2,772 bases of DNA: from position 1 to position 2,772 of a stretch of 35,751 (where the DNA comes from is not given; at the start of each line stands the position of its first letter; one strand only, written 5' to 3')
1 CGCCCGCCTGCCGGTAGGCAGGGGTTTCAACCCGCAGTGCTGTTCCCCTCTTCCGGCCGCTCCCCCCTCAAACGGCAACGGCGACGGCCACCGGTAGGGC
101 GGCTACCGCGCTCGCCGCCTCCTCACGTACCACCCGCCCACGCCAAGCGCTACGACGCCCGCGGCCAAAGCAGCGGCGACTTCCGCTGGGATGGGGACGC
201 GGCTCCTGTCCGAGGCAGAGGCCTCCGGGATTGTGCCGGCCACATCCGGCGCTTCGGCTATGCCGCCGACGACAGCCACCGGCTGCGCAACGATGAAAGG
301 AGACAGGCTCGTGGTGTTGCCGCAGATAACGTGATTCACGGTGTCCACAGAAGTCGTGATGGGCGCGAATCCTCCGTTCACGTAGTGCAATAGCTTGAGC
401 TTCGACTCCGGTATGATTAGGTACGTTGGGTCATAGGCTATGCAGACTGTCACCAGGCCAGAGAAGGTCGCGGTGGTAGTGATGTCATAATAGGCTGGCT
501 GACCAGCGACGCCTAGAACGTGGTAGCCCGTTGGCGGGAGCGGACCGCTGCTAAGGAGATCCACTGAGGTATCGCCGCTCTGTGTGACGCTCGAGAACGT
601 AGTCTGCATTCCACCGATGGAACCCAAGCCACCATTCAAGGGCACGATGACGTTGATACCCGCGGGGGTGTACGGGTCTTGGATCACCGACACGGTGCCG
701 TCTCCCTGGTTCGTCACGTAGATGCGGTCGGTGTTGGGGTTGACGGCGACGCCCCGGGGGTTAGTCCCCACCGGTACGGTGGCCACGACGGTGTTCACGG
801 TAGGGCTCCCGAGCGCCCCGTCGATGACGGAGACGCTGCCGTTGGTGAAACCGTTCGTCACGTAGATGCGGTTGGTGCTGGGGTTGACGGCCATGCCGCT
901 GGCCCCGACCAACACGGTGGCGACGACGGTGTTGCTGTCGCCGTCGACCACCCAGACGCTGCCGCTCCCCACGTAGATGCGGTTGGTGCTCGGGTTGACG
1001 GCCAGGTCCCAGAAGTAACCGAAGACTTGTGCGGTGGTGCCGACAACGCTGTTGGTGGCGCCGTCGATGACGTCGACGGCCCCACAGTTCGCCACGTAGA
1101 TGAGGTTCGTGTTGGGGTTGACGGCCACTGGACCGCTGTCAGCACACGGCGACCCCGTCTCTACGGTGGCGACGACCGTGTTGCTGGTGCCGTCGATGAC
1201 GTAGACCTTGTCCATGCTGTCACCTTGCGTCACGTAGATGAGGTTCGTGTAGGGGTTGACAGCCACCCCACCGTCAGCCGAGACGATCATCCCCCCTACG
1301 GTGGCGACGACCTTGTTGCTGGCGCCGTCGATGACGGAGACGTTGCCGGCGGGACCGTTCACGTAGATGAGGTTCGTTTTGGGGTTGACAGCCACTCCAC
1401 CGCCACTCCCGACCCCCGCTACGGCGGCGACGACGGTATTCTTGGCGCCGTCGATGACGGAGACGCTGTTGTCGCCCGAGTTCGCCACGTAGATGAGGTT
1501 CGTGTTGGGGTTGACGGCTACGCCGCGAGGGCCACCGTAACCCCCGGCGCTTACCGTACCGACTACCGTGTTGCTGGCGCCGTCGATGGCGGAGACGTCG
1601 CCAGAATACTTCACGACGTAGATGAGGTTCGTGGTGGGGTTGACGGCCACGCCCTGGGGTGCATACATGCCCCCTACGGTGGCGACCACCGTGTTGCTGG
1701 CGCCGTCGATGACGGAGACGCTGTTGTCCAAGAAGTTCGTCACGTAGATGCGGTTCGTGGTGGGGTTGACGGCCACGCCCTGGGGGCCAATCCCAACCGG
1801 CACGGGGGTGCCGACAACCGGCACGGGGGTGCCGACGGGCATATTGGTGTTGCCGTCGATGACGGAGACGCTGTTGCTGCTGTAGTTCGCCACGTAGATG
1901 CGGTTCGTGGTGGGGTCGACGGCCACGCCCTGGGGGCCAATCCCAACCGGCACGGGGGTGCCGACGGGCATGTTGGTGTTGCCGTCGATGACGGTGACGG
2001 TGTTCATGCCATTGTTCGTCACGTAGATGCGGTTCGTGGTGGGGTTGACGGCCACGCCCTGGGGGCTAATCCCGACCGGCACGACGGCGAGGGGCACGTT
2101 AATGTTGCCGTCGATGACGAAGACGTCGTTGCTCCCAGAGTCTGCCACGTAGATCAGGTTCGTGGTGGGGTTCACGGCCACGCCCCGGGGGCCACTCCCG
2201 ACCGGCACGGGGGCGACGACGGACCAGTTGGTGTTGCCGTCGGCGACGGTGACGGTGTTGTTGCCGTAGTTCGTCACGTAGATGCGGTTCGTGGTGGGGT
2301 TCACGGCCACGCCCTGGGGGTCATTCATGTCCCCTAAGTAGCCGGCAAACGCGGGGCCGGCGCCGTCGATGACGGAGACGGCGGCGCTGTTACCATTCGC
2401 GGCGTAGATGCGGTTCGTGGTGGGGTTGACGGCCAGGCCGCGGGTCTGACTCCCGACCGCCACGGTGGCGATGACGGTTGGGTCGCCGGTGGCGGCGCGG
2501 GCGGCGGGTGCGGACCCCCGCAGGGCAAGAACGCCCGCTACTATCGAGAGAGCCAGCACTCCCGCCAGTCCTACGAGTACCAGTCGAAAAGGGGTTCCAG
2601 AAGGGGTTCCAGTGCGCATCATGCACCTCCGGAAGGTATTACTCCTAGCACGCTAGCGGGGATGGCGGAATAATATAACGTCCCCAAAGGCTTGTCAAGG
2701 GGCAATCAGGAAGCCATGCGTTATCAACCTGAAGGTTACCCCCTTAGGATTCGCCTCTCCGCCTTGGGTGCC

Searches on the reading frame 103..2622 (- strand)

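Call 89: search_protein_families(library=pfam, proteins=[window:103-2622:-], max_evalue=0.001)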
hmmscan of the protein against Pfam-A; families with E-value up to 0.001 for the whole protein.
window:103-2622:- (839 aa): 7 families
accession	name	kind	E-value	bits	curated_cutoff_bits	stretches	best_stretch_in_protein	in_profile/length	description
PF01436.27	NHL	-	1.3e-40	135.9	20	3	100-126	2-27/28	NHL repeat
PF10282.15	Lactonase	-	1.1e-17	64.7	21.7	0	184-260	36-118/344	Lactonase, 7-bladed beta-propeller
PF23414.1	Beta-prop_EML_2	-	1.1e-12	48.3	90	0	367-442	3-77/266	Echinoderm microtubule-associated protein second beta-propeller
PF25174.1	Beta-prop_THOC3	-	4e-11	42.9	305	0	368-479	52-161/272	THOC3 beta-propeller domain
PF01731.26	Arylesterase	-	6.4e-11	42.8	21.3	0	144-171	55-82/86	Arylesterase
PF02239.22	Cytochrom_D1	-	1.7e-10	40.4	25.5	0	374-442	4-73/368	Cytochrome D1 heme domain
PF24233.1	DUF7446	-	0.00083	19.6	24.1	0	62-78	3-19/70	Family of unknown function (DUF7446)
